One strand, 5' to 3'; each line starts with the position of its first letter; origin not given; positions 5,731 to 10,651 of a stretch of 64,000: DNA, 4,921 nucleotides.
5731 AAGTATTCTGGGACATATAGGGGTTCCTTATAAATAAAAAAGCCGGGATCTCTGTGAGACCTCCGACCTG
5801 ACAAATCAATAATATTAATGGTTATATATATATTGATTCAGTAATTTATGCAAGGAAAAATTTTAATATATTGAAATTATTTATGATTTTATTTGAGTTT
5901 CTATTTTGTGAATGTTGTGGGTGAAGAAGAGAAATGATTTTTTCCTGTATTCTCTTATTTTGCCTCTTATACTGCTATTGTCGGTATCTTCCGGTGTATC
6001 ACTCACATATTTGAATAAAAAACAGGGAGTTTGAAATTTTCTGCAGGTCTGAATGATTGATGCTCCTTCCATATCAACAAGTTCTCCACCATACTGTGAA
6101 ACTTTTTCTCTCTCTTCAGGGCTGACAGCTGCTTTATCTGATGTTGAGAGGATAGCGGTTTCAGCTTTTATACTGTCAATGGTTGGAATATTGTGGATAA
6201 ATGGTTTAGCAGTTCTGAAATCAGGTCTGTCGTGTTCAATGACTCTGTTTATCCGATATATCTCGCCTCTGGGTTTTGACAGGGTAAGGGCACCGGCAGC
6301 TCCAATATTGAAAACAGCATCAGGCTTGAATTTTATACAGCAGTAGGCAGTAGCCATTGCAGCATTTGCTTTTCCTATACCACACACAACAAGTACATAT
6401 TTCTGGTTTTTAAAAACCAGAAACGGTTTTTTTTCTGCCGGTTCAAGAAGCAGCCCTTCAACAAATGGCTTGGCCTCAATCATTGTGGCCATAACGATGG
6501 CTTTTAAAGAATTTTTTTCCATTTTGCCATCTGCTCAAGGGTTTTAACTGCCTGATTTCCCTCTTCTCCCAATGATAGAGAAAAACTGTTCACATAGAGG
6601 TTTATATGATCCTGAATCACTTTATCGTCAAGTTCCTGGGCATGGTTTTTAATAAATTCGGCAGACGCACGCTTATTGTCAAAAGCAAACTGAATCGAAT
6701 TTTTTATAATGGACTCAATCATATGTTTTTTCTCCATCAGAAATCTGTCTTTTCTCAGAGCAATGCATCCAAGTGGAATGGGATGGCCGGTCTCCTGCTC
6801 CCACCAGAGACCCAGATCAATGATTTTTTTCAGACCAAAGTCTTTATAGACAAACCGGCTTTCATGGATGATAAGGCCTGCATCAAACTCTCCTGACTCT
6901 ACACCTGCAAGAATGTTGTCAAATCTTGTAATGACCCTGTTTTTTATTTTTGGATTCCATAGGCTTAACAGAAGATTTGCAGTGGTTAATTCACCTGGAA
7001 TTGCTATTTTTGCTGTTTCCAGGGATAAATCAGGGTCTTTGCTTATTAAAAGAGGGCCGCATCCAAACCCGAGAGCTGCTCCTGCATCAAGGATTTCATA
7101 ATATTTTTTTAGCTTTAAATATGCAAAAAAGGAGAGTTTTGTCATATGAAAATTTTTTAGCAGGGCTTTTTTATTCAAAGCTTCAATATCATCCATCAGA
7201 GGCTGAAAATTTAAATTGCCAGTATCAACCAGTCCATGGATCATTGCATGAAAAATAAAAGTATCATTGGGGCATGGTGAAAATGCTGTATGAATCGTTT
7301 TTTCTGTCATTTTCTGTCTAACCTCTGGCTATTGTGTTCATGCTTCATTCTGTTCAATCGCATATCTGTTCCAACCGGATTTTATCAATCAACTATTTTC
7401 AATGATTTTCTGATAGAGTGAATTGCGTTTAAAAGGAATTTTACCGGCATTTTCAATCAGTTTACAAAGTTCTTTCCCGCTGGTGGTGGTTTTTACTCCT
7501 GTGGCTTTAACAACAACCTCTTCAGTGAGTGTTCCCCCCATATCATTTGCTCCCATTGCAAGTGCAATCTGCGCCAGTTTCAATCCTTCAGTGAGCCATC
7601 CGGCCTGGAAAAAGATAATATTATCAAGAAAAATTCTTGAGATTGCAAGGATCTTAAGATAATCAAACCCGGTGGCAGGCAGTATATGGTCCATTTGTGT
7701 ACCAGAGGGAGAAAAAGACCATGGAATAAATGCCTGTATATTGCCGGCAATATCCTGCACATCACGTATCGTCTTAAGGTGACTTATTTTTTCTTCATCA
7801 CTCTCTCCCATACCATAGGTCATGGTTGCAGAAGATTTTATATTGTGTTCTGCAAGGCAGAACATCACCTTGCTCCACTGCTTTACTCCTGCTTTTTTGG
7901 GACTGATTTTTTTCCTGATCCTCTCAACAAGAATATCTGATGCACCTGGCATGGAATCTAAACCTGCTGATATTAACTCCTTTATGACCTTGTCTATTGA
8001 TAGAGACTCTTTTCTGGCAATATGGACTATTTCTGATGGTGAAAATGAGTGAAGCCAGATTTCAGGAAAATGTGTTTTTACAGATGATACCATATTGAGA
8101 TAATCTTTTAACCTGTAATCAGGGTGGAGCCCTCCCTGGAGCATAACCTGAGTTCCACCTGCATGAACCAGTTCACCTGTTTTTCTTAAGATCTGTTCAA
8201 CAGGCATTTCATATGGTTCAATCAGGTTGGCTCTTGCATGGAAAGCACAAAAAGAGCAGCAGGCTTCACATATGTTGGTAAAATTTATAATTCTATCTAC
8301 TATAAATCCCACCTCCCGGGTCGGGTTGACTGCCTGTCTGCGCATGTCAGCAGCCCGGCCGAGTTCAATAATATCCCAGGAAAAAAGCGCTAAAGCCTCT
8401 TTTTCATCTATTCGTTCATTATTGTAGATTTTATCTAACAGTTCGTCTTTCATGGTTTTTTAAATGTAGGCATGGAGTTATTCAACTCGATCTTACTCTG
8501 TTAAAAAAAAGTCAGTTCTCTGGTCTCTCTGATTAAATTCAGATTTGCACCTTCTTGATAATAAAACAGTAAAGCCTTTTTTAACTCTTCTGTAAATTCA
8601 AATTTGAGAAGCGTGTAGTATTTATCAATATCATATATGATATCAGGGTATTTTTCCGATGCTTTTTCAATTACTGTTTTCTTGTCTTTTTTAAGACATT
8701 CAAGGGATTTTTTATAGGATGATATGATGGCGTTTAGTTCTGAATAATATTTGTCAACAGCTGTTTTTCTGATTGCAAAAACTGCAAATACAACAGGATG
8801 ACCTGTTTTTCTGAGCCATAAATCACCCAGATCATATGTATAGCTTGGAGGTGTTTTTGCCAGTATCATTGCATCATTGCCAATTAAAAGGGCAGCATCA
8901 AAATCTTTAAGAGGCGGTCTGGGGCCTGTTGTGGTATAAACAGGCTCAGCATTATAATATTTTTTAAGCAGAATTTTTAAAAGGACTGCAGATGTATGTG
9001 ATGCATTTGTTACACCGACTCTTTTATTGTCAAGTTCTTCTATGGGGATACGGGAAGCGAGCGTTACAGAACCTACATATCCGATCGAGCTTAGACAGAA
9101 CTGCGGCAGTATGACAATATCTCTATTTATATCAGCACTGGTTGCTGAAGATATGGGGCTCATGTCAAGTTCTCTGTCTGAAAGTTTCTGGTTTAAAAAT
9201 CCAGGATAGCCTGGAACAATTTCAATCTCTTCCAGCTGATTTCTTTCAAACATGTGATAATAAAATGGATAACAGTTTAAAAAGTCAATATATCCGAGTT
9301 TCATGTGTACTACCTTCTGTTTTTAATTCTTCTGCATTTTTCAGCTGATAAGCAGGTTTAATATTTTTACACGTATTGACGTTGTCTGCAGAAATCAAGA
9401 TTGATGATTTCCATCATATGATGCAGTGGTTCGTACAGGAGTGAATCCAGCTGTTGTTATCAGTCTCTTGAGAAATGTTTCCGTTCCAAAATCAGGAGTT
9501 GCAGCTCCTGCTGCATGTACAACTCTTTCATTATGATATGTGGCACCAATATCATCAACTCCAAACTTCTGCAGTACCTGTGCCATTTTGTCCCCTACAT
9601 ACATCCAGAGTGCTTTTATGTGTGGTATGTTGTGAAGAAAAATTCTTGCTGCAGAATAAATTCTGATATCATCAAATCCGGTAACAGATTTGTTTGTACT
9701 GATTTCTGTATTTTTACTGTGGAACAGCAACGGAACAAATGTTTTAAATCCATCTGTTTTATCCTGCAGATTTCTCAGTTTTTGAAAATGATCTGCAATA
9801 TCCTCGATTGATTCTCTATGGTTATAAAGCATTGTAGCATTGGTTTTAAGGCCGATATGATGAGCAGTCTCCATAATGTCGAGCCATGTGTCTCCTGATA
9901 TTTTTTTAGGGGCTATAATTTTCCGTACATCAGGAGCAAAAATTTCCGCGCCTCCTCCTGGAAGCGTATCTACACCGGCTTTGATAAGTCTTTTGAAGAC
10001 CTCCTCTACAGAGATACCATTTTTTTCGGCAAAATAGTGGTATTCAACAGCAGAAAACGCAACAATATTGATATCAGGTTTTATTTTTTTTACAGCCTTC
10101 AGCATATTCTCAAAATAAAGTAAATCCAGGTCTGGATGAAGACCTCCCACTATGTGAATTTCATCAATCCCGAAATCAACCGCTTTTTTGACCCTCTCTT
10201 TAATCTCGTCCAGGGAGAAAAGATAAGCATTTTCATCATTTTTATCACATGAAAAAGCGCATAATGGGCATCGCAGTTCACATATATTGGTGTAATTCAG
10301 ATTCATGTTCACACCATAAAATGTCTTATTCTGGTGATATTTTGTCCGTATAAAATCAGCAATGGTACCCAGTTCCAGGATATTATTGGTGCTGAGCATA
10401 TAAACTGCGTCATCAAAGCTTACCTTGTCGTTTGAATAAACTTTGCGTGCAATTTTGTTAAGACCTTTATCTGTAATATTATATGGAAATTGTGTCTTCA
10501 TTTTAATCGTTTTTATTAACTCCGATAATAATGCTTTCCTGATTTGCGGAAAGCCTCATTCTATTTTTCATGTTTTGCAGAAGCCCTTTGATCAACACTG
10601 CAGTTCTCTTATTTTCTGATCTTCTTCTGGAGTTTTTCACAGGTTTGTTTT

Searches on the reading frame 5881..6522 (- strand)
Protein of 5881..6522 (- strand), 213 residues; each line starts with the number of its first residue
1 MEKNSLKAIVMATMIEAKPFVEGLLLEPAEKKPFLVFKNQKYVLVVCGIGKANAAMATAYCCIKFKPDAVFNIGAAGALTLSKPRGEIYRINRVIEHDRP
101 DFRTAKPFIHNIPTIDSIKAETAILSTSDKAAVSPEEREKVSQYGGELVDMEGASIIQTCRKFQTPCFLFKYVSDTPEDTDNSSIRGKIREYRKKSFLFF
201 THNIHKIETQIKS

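Call 61: search_protein_families(library=pfam, proteins=[window:5881-6522:-], max_evalue=0.000001)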
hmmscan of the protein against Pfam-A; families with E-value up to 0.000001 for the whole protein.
window:5881-6522:- (213 aa): 1 family
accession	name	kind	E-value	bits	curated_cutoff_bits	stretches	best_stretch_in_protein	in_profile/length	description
PF01048.26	PNP_UDP_1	-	9.7e-21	74.7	25.1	1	38-181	40-205/233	Phosphorylase superfamily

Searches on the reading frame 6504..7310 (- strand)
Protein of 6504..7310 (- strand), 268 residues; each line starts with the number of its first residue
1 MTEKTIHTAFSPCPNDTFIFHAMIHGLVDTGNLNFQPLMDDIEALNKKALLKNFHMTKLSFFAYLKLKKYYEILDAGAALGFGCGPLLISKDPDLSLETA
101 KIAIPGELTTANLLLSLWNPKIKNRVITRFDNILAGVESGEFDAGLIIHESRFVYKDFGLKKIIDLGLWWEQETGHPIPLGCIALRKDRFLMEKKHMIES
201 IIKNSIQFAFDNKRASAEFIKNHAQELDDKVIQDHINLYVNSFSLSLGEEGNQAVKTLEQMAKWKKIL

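Call 61: search_protein_families(library=pfam, proteins=[window:6504-7310:-], max_evalue=0.000001)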
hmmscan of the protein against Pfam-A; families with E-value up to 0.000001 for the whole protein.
window:6504-7310:- (268 aa): 1 family
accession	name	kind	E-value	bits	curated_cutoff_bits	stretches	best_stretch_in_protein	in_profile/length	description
PF02621.19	VitK2_biosynth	-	2.6e-65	220.8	26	1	7-263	2-251/252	Menaquinone biosynthesis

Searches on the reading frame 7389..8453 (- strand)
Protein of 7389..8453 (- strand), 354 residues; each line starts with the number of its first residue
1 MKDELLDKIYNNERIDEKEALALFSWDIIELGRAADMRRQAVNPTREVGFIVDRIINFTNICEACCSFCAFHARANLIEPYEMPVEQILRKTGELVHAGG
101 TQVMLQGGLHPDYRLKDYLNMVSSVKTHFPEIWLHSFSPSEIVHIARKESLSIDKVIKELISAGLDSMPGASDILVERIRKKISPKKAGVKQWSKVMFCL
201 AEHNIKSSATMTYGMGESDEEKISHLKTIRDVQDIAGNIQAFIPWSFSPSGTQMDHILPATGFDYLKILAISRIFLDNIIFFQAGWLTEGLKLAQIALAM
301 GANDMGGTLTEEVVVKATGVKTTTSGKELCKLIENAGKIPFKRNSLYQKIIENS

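Call 61: search_protein_families(library=pfam, proteins=[window:7389-8453:-], max_evalue=0.000001)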
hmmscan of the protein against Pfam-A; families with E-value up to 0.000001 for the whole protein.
window:7389-8453:- (354 aa): 2 families
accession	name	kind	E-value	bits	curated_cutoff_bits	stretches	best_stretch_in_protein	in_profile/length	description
PF19288.4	CofH_C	-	2.3e-25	89.2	27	1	240-349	5-118/125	CofH/MqnC C-terminal region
PF04055.27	Radical_SAM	-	2e-16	61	29.5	1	56-226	1-163/166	Radical SAM superfamily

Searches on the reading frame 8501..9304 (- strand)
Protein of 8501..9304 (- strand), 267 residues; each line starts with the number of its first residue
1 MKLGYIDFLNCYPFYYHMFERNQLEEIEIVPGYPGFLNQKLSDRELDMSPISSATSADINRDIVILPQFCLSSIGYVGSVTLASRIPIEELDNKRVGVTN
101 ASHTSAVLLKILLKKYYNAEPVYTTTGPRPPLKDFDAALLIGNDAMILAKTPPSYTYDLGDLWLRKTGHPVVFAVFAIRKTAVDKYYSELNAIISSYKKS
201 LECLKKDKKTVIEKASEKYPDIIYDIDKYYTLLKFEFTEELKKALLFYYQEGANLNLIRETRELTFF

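Call 61: search_protein_families(library=pfam, proteins=[window:8501-9304:-], max_evalue=0.000001)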
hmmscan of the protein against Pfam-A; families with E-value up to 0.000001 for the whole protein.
window:8501-9304:- (267 aa): 1 family
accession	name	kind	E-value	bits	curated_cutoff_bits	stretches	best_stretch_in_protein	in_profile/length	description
PF02621.19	VitK2_biosynth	-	2.4e-55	188.2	26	1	1-252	1-250/252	Menaquinone biosynthesis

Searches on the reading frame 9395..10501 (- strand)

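Call 61: search_protein_families(library=pfam, proteins=[window:9395-10501:-], max_evalue=0.000001)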
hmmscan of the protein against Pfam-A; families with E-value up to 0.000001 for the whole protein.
window:9395-10501:- (368 aa): 2 families
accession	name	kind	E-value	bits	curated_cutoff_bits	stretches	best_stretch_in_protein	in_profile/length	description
PF04055.27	Radical_SAM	-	4.9e-22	79.3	29.5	1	69-241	2-165/166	Radical SAM superfamily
PF19288.4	CofH_C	-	1.4e-17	64.2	27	1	250-363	2-117/125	CofH/MqnC C-terminal region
